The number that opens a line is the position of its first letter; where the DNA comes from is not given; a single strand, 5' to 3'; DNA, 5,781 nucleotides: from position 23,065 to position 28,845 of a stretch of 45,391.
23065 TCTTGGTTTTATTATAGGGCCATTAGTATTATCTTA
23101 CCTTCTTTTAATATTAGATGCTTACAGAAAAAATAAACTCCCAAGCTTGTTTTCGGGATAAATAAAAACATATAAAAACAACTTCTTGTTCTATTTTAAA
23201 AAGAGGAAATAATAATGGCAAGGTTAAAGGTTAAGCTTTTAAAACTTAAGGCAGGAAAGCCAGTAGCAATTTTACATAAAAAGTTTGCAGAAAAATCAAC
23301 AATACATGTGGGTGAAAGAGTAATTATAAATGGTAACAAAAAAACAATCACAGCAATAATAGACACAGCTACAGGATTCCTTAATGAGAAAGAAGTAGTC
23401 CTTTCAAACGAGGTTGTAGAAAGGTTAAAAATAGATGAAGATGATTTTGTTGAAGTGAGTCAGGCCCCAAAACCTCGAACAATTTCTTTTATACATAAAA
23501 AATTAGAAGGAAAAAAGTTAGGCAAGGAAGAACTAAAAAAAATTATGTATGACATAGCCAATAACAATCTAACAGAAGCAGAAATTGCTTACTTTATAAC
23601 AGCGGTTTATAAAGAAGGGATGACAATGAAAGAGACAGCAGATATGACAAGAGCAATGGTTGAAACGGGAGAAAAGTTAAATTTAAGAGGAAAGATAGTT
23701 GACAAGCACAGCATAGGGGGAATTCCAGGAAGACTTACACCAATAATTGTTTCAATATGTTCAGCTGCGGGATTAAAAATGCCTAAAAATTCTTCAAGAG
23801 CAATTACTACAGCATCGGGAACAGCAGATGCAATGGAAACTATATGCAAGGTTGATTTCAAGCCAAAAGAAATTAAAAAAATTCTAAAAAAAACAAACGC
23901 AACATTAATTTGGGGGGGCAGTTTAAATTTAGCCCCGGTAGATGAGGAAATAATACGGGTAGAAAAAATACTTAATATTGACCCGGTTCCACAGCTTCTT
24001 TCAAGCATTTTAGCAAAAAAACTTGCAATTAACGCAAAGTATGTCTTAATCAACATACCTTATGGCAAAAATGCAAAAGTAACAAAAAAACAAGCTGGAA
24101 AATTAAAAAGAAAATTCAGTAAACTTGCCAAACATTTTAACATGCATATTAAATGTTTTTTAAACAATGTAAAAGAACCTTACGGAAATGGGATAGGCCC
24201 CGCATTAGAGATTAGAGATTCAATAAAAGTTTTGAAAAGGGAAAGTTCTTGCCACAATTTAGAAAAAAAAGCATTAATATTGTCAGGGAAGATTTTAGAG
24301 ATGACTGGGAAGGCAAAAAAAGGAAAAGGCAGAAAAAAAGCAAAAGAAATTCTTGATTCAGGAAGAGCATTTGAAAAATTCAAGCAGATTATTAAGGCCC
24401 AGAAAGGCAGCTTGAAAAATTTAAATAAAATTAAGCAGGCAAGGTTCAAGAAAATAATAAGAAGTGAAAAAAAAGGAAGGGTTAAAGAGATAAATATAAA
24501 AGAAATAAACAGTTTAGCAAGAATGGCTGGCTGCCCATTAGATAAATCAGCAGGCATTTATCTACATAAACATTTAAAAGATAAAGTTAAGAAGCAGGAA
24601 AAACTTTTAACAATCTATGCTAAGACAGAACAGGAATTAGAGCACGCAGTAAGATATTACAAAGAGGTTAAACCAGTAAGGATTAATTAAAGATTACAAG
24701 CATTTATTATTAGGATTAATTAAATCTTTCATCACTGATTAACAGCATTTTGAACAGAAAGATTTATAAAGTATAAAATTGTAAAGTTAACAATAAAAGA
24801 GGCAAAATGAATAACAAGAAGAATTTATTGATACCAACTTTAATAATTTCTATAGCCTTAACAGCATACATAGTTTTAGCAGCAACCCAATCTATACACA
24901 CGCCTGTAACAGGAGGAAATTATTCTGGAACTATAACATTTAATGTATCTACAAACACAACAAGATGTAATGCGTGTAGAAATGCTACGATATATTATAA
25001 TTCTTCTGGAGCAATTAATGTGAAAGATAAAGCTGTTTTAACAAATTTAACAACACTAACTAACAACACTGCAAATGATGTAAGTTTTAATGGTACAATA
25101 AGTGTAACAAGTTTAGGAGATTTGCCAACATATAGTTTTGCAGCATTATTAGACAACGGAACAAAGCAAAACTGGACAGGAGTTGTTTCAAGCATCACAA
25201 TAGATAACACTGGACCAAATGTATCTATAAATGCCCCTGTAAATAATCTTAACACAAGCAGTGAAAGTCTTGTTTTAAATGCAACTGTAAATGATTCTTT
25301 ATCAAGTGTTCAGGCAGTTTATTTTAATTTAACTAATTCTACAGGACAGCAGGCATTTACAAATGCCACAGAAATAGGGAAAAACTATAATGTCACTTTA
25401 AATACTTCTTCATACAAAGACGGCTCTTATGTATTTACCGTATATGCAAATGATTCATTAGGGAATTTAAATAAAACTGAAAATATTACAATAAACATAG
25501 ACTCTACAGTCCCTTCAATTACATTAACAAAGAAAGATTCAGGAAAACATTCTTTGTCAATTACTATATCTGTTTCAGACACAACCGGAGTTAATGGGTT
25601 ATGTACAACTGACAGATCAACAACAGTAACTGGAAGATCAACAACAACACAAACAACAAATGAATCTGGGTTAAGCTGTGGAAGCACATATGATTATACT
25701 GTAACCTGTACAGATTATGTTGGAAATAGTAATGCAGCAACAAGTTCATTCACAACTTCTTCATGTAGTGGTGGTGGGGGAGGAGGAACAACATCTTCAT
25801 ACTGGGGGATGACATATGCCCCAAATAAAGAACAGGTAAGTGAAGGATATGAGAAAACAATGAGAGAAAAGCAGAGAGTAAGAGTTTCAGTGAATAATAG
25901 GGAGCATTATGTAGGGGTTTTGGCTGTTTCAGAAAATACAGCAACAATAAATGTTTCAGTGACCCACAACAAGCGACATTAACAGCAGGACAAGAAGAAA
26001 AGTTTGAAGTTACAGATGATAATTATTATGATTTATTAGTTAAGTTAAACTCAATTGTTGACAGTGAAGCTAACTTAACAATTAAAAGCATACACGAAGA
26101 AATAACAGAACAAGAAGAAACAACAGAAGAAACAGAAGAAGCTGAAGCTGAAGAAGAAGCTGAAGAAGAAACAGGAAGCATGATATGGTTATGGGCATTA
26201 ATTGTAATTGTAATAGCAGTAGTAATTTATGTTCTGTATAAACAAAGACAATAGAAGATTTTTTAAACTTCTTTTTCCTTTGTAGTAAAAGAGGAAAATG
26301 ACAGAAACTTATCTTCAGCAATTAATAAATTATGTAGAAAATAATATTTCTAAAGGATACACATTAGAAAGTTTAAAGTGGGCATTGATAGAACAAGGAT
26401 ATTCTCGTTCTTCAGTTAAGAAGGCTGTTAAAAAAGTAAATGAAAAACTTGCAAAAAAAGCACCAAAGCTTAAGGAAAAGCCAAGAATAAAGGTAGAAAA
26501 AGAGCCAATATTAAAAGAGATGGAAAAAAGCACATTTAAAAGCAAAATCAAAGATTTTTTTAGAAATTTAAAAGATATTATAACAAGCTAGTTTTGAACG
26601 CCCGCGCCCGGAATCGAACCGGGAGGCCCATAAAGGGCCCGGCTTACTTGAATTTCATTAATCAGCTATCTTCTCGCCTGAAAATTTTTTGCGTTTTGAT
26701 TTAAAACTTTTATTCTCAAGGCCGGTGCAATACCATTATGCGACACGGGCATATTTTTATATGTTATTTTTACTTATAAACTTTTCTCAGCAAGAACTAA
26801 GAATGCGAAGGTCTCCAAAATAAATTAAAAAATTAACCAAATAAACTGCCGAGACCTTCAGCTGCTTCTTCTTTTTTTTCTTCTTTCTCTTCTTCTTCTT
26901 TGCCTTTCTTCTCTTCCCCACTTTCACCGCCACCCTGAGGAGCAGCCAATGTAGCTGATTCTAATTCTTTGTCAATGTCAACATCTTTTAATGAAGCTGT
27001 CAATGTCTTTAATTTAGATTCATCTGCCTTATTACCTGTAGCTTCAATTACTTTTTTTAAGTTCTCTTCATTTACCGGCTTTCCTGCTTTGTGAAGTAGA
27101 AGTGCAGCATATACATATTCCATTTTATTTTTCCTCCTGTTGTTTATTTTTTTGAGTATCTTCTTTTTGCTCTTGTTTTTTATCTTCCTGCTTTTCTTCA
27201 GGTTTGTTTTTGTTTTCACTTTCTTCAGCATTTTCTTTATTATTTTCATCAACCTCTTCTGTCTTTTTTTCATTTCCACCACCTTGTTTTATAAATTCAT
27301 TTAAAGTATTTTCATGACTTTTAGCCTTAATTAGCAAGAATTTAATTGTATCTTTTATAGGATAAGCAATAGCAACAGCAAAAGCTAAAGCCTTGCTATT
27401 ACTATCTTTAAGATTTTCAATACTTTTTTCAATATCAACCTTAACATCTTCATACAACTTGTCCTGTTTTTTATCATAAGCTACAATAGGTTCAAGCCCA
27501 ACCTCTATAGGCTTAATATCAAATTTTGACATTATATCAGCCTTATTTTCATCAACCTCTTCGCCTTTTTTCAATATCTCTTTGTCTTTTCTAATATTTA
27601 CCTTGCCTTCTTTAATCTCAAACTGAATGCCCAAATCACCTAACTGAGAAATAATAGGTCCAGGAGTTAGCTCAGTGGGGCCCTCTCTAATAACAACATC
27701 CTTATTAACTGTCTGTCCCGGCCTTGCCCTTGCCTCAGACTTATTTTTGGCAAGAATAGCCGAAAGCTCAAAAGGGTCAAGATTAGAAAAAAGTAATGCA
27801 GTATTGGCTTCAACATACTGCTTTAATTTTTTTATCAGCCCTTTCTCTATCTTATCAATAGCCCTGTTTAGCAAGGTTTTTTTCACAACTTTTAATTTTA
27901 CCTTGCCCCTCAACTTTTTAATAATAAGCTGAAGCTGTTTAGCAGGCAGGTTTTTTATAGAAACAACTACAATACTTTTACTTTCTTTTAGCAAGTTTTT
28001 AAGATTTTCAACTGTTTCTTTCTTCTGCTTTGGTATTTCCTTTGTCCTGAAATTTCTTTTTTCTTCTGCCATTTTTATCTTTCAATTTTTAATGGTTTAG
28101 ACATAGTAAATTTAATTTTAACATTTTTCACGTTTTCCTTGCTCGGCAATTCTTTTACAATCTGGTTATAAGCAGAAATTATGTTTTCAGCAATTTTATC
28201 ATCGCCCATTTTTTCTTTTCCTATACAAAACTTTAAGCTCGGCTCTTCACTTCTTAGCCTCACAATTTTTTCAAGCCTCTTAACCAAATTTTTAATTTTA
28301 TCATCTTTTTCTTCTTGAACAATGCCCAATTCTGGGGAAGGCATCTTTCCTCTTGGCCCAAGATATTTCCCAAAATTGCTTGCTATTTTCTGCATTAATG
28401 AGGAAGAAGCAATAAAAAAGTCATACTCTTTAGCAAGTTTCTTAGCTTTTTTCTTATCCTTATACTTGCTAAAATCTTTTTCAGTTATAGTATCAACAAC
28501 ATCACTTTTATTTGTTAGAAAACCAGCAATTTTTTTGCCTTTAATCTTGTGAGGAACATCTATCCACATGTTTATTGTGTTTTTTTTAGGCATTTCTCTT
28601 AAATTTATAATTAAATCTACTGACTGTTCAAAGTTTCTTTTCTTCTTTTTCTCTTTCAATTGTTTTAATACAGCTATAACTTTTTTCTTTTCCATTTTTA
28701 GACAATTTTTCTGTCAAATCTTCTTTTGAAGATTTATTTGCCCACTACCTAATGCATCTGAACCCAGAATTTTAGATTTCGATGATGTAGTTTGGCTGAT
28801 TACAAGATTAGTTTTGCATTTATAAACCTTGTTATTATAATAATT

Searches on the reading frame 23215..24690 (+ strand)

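Call 58: search_protein_families(library=pfam, proteins=[window:23215-24690:+], max_evalue=0.001)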
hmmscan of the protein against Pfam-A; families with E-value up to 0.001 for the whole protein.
window:23215-24690:+ (491 aa): 3 families
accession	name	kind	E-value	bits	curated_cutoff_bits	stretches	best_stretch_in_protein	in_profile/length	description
PF02885.22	Glycos_trans_3N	-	3.9e-16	59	26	1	91-152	2-63/63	Glycosyl transferase family, helical bundle domain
PF07831.19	PYNP_C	-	6.2e-13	48.6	27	1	423-483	2-69/75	Pyrimidine nucleoside phosphorylase C-terminal domain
PF00591.27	Glycos_transf_3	-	2.9e-10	40.6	27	1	159-262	2-107/253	Glycosyl transferase family, a/b domain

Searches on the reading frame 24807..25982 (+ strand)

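Call 58: search_protein_families(library=pfam, proteins=[window:24807-25982:+], max_evalue=0.001)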
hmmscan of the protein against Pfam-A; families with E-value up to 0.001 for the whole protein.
window:24807-25982:+ (391 aa): 2 families
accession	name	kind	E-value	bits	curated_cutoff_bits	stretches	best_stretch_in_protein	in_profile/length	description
PF19077.6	Big_13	-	3.9e-06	27.7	27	1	167-232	39-101/102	Bacterial Ig-like domain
PF13750.12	Big_3_3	-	0.00034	20.8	27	0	193-246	2-56/157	Bacterial Ig-like domain (group 3)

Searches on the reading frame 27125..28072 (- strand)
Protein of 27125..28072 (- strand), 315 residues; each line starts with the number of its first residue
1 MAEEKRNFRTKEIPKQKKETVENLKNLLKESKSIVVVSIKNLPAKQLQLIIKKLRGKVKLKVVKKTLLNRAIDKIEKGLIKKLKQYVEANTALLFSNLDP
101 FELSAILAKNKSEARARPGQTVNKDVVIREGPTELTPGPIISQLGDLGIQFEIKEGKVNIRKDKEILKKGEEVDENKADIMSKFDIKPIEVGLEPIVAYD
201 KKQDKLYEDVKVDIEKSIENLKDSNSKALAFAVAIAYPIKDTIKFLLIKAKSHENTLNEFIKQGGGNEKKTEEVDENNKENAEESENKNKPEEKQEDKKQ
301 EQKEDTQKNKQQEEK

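Call 58: search_protein_families(library=pfam, proteins=[window:27125-28072:-], max_evalue=0.001)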
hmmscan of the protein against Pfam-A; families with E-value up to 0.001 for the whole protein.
window:27125-28072:- (315 aa): 2 families
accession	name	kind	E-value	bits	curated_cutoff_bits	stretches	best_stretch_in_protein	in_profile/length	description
PF00466.25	Ribosomal_L10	-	1.3e-22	80.2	22.8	1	14-110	3-98/100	Ribosomal protein L10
PF17777.6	RL10P_insert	-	4.1e-19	68.7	29.1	1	116-186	1-71/71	Insertion domain in 60S ribosomal protein L10P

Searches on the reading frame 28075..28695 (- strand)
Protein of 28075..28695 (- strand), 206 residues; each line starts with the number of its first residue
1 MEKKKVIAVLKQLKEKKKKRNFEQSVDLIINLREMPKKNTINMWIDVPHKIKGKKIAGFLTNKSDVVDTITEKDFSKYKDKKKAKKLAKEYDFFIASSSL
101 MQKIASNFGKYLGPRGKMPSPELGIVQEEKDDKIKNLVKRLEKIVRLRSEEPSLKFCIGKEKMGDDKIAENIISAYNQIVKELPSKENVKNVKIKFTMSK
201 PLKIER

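Call 58: search_protein_families(library=pfam, proteins=[window:28075-28695:-], max_evalue=0.001)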
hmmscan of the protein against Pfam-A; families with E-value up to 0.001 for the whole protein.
window:28075-28695:- (206 aa): 1 family
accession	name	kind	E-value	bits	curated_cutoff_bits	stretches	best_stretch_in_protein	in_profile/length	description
PF00687.26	Ribosomal_L1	-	2.7e-29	102.6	32.2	1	16-199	3-197/198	Ribosomal protein L1p/L10e family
